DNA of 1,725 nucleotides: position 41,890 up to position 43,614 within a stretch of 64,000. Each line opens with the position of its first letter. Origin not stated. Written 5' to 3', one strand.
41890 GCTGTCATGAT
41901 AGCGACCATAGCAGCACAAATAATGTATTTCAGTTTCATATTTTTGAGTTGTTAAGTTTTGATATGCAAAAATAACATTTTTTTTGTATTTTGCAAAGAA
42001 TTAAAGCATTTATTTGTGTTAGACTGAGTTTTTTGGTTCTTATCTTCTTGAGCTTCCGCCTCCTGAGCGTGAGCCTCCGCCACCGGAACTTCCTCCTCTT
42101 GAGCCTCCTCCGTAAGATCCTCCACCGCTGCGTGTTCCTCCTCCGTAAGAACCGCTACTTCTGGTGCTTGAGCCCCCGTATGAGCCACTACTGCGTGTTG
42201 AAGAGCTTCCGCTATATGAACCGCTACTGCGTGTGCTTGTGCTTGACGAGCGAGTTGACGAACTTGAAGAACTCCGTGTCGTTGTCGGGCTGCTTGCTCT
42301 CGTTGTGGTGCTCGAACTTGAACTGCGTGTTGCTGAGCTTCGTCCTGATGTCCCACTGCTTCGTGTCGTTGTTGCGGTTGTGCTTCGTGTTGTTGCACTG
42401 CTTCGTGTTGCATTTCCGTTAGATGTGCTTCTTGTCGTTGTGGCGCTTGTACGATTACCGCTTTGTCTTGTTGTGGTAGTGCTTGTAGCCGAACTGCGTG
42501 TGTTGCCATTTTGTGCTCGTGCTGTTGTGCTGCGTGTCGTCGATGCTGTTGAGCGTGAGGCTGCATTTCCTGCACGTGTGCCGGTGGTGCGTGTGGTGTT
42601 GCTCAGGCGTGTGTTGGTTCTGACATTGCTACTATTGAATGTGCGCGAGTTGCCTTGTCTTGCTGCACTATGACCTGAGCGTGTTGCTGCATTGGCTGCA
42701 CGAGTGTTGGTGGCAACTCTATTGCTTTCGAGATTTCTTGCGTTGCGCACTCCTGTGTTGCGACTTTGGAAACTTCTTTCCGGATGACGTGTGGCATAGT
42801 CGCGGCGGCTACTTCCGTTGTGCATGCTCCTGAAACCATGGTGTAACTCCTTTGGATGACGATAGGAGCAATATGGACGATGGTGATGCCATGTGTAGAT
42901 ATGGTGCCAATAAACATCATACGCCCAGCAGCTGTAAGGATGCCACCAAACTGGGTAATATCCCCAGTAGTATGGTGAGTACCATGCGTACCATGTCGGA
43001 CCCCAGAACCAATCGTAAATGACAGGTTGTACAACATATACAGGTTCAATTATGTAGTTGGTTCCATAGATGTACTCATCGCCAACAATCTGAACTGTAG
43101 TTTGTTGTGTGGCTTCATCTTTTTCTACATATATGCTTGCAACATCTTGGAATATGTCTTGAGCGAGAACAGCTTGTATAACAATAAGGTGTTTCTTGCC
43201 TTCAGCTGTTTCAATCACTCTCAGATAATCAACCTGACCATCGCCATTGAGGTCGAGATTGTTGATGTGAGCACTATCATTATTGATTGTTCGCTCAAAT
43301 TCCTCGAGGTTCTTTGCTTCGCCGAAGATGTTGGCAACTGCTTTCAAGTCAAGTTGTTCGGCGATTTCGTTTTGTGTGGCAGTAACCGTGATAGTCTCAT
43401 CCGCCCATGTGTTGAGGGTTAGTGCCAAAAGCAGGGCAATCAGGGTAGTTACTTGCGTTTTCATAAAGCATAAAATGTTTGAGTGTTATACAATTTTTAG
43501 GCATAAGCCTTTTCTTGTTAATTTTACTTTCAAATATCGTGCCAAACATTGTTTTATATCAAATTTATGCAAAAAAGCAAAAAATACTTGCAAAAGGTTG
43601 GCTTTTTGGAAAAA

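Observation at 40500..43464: Tandem paralogs upstream of NfeD-SPFH: secreted Ca-loop domain + Tyr/Trp/His/Pro segment + very long basic Thr/Ser/Arg/Asn tail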

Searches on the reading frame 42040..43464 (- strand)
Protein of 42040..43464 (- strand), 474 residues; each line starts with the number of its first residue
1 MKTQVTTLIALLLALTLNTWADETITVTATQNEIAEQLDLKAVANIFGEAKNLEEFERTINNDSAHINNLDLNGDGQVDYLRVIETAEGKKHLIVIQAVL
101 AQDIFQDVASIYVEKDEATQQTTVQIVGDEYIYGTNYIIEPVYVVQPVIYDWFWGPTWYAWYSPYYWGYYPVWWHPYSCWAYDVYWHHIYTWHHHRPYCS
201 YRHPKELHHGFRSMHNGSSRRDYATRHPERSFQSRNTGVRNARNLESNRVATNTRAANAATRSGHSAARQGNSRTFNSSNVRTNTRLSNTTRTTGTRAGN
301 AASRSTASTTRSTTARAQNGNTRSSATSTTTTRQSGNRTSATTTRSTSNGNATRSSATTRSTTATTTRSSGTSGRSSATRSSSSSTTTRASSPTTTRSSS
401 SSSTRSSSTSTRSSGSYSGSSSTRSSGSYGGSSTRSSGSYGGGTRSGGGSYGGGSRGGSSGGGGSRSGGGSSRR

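Call 3: search_protein_families(library=pfam, proteins=[window:42040-43464:-], max_evalue=1)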
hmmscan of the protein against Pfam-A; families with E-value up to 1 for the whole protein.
window:42040-43464:- (474 aa): 2 families
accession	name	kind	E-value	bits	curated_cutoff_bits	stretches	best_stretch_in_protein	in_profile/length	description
PF00404.24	Dockerin_1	-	0.093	13.4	22.9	1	38-79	13-45/57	Dockerin type I domain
PF07172.16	GRP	-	0.17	13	30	1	401-469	29-90/90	Glycine rich protein family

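Call 4: search_protein_families(library=ncbifam, proteins=[window:42040-43464:-], max_evalue=1)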
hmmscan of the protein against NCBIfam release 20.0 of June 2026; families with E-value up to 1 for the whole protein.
window:42040-43464:- (474 aa): 0 families

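Call 11: find_related_loci(query=A1, collection=genome_contigs, flank=10000)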
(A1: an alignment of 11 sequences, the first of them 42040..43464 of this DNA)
Query A1 (474 aa) in genome_contigs; peptide patterns used: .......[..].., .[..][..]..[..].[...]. (x = any residue, [..] = any of these).
600 stretches matched a pattern (row limit reached: there are more); 351 encode a relative of the query (tblastn E <= 1e-3); the best 80 are kept; 80 distinct loci.
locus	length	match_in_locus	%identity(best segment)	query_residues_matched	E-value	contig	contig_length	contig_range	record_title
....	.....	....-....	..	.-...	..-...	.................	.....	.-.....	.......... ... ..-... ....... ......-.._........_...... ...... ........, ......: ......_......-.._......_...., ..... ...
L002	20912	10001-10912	56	1-298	1e-116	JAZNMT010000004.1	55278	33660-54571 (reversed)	MAG: Paludibacteraceae bacterium isolate T1900044660_TS20190126.MAGScoT_cleanbin_000063 SGB_1512_k141_894729, whole geno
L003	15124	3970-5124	51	1-409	9e-114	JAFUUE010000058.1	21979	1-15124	MAG: Paludibacteraceae bacterium isolate RGIG4829 Roe_deer_Reticulum.Co__c707665, whole genome shotgun sequence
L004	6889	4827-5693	57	20-315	4e-113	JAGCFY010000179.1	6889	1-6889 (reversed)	MAG: Paludibacteraceae bacterium isolate RGIG9756 Yak_Omasum-4__c933620, whole genome shotgun sequence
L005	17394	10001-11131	51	20-428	5e-111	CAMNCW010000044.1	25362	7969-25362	MAG: uncultured Bacteroidales bacterium isolate SRR873599_bin.45_metaWRAP_v1.3_MAG genome assembly, contig: ERZ1756080.1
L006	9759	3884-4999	47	8-375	3e-110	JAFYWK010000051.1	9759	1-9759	MAG: Paludibacteraceae bacterium isolate RGIG7483 Water_buffalos_Colon-4__c69311, whole genome shotgun sequence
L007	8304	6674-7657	52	8-333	1e-109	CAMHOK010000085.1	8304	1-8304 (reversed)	MAG: uncultured Bacteroidales bacterium isolate SRR11784282_bin.32_metaWRAP_v1.3_MAG genome assembly, contig: ERZ1220294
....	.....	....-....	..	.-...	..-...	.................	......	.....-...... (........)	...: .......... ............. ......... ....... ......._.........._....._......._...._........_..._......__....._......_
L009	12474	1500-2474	50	15-371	4e-108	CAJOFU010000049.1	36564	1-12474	Paludibacteraceae bacterium isolate Red_deer_3_mag_174 genome assembly, contig: scaffold_7809, whole genome shotgun sequ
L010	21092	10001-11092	50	1-344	8e-107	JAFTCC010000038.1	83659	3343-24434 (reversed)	MAG: Paludibacteraceae bacterium isolate RGIG3683 Goat_Rumen.Co__c1539214, whole genome shotgun sequence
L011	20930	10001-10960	52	8-319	3e-106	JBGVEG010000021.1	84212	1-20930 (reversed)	MAG: Paludibacteraceae bacterium isolate fecal_MAG_419 fecal_MAG_419_contig_0021, whole genome shotgun sequence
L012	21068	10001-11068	49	8-393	4e-106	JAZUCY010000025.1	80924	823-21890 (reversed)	MAG: Paludibacteraceae bacterium isolate T1900045312_YK20190001.MAGScoT_cleanbin_000016 SGB_6232_k141_1718189, whole gen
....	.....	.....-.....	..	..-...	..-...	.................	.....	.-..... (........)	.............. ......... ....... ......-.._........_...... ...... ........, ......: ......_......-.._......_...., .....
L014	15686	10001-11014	50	22-373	2e-103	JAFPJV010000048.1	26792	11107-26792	MAG: Paludibacteraceae bacterium isolate RGIG1209 Dairy_cattle_Rumen-2__c704594, whole genome shotgun sequence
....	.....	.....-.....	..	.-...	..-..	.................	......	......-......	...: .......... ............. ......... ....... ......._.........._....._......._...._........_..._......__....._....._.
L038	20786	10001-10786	59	1-264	3e-90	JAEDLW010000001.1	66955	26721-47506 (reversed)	MAG: Paludibacteraceae bacterium isolate MAG250 NODE_125_length_66955_cov_9.983019, whole genome shotgun sequence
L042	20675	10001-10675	64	20-245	4e-92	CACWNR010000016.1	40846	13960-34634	MAG: uncultured Bacteroidales bacterium isolate RUG10750 genome assembly, contig: RUG10750_asm_16, whole genome shotgun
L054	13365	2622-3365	52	1-249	5e-75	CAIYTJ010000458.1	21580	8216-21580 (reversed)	MAG: uncultured Bacteroidales bacterium isolate Umea2_bin-1854 genome assembly, contig: bin-1854:458/738, whole genome s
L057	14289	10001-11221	39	1-382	4e-72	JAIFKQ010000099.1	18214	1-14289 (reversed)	MAG: Paludibacter sp. isolate bin_112 scaffold_3053, whole genome shotgun sequence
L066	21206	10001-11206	37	1-411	4e-70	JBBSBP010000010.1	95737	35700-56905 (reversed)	MAG: Bacteroidales bacterium isolate La6_metabat2.157 La6_metabat2.157_K_1970102_L_95737_cov_18.9494, whole genome shotg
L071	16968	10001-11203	37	1-413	4e-68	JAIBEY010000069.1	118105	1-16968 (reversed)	MAG: Prolixibacteraceae bacterium isolate BC_metabat.bin.24 BC_k141_38473, whole genome shotgun sequence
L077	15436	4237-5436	35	1-413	2e-67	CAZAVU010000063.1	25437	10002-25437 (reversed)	MAG TPA_asm: uncultured Odoribacter sp. isolate binchicken_co158_48 genome assembly, contig: NODE_1715_length_25437_cov_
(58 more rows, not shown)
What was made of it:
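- Many homologs come from rumen and gut metagenome-assembled genomes (call 11).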

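Call 18: list_cluster_members(proteins=[window:42040-43464:-, window:40500-41939:-, window:40041-40478:-, window:39036-40016:-, window:43668-46652:+, window:47260-48567:-])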
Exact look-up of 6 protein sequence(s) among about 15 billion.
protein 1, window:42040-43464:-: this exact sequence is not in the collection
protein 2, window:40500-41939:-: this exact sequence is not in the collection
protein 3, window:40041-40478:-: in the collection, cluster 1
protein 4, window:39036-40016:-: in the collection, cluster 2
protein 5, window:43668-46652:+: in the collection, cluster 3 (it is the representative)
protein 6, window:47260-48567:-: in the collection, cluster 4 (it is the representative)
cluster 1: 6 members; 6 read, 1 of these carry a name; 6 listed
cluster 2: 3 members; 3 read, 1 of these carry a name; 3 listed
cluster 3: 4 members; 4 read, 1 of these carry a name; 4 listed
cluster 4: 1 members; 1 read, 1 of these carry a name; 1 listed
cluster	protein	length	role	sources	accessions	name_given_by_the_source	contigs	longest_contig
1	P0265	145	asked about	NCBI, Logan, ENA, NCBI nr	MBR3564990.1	MAG: NfeD family protein [Paludibacteraceae bacterium] | NfeD family protein [Paludibacteraceae bacterium]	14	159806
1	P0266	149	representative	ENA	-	-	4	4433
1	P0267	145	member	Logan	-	-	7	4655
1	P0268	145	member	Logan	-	-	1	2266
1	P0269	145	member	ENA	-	-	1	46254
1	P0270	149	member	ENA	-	-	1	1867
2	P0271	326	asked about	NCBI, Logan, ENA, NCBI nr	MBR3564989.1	MAG: SPFH/Band 7/PHB domain protein [Paludibacteraceae bacterium] | SPFH/Band 7/PHB domain protein [Paludibacteraceae bacterium]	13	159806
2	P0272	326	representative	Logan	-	-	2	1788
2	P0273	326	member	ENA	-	-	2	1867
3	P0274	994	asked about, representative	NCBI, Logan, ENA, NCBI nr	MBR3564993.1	MAG: M6 family metalloprotease domain-containing protein [Paludibacteraceae bacterium] | M6 family metalloprotease domain-containing protein [Paludibacteraceae bacterium]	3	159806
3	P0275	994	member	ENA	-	-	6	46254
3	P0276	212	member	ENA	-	-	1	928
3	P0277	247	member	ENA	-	-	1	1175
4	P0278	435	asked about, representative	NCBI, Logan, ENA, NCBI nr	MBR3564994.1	MAG: phosphopyruvate hydratase [Paludibacteraceae bacterium] | phosphopyruvate hydratase [Paludibacteraceae bacterium]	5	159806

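Call 20: find_encoding_contigs(protein=P0265, flank=6000, max_places=8)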
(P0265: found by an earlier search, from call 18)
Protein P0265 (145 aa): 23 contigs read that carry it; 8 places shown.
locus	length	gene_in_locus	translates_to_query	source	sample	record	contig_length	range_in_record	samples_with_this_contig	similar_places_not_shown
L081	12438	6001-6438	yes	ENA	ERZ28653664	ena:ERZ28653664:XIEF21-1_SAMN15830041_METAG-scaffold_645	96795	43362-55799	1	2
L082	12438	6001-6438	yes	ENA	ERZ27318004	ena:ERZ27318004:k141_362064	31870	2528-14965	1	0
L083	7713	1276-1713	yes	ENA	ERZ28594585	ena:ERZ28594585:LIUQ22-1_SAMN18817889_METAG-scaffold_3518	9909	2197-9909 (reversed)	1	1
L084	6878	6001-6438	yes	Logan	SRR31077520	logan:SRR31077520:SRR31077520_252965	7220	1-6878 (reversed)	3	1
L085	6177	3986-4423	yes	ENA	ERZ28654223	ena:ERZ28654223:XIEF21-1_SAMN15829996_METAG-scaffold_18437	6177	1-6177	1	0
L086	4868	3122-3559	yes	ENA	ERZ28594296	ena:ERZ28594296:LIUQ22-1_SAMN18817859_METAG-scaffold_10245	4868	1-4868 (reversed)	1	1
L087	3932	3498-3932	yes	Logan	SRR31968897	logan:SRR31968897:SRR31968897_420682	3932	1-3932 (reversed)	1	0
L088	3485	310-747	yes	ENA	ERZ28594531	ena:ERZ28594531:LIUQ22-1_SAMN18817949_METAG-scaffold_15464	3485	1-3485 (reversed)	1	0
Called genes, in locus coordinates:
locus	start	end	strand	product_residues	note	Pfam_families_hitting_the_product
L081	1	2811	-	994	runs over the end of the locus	PF05547:Peptidase_M6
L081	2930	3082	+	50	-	-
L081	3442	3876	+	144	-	-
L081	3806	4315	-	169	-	-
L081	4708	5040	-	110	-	-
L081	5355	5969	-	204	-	-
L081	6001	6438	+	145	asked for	PF01957:NfeD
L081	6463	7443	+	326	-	PF01145:Band_7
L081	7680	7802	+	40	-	-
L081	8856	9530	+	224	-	PF00440:TetR_N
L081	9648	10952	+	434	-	PF02321:OEP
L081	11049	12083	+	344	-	PF25917:BSH_RND (faint), PF25973:BSH_CzcB (weak), PF25954:Beta-barrel_RND_2, PF25989:YknX_C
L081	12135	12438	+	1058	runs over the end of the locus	PF00873:ACR_tran, PF03176:MMPL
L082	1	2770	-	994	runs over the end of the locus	PF05547:Peptidase_M6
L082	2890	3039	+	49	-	-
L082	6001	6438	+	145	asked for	PF01957:NfeD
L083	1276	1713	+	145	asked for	PF01957:NfeD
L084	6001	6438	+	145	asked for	PF01957:NfeD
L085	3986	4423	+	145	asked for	PF01957:NfeD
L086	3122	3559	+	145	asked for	PF01957:NfeD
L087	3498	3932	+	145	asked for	PF01957:NfeD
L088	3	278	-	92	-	?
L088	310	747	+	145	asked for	PF01957:NfeD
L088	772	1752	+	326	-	PF01145:Band_7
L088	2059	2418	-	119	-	-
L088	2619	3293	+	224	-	PF00440:TetR_N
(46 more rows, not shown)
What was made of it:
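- The 474- and 479-aa products are missing from the 15-billion-protein collection (calls 18, 20).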

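Call 81: search_protein_families(library=pfam, proteins=[L042:8639-9892:+, L006:1238-2692:+, L038:6766-7248:+, L077:1585-2553:+, L066:8526-9824:+, L071:11340-12305:+, L077:6598-7974:+, L066:14135-15517:+, L057:9123-9656:-, L054:1025-1720:-], max_evalue=0.00001)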
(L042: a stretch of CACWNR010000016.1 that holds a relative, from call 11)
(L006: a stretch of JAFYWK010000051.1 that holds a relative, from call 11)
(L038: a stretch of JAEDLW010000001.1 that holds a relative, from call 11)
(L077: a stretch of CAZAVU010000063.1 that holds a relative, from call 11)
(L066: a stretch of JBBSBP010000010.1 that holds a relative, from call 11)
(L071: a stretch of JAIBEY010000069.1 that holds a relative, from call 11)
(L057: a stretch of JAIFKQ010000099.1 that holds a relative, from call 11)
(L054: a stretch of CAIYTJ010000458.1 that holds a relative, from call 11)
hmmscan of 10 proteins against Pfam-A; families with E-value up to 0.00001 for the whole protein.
L042:8639-9892:+ (417 aa): 2 families
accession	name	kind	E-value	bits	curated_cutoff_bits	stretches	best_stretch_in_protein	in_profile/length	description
PF00926.24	DHBP_synthase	-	2.6e-84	281.9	26.4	1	8-198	2-191/191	3,4-dihydroxy-2-butanone 4-phosphate synthase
PF00925.25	GTP_cyclohydro2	-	1.7e-68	229.8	23.3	1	228-390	5-165/165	GTP cyclohydrolase II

L006:1238-2692:+ (484 aa): 1 family
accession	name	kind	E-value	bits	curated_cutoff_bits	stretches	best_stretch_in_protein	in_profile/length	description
PF03739.19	LptF_LptG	-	1.7e-66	225.1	27.9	1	2-441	14-353/353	Lipopolysaccharide export system permease LptF/LptG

L038:6766-7248:+ (160 aa): 2 families
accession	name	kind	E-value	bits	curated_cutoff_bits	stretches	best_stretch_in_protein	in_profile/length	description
PF00383.29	dCMP_cyt_deam_1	-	6.1e-14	52.2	25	1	22-122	4-94/102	Cytidine and deoxycytidylate deaminase zinc-binding region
PF08211.18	dCMP_cyt_deam_2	-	7.6e-08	33.1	25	1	17-78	40-97/130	Cytidine and deoxycytidylate deaminase zinc-binding region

L077:1585-2553:+ (322 aa): 1 family
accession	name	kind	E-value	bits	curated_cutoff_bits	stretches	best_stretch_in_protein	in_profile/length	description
PF00490.27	ALAD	-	1.1e-147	491.7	24.6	1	6-320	2-316/317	Delta-aminolevulinic acid dehydratase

L066:8526-9824:+ (432 aa): 1 family
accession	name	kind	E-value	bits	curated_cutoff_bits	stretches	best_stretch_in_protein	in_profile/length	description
PF00202.27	Aminotran_3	-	1.9e-79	267.7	30.5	1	36-405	10-379/403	Aminotransferase class-III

L071:11340-12305:+ (321 aa): 1 family
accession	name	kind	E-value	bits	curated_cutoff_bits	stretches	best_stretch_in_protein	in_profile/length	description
PF01208.23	URO-D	-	6e-87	292.3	23.9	1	1-316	23-345/346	Uroporphyrinogen decarboxylase (URO-D)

L077:6598-7974:+ (458 aa): 2 families
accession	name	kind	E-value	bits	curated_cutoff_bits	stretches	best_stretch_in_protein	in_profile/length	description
PF04055.27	Radical_SAM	-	2.7e-20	73.6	29.5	1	53-227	1-165/166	Radical SAM superfamily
PF06969.22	HemN_C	-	6.7e-10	39.3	24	1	363-435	1-67/67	HemN C-terminal domain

L066:14135-15517:+ (460 aa): 3 families
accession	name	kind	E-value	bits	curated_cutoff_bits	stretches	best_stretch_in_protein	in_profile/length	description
PF01593.30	Amino_oxidase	-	2.3e-44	152.8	19.8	1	16-452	1-439/443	Flavin containing amine oxidoreductase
PF13450.12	NAD_binding_8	-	9.9e-11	42.2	21.9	1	11-76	1-68/68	NAD(P)-binding Rossmann-like domain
PF01494.25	FAD_binding_3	-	9.1e-07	28.8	22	1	6-41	1-36/349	FAD binding domain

L057:9123-9656:- (177 aa): 1 family
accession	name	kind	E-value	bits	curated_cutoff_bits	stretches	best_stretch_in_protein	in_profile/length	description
PF02674.22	Colicin_V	-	6.7e-27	94.7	29.3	1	4-149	1-142/144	Colicin V production protein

L054:1025-1720:- (231 aa): 1 family
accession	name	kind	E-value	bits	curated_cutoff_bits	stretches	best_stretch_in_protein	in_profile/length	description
PF01351.25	RNase_HII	-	1.8e-37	129.6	25.8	1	32-207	1-196/199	Ribonuclease HII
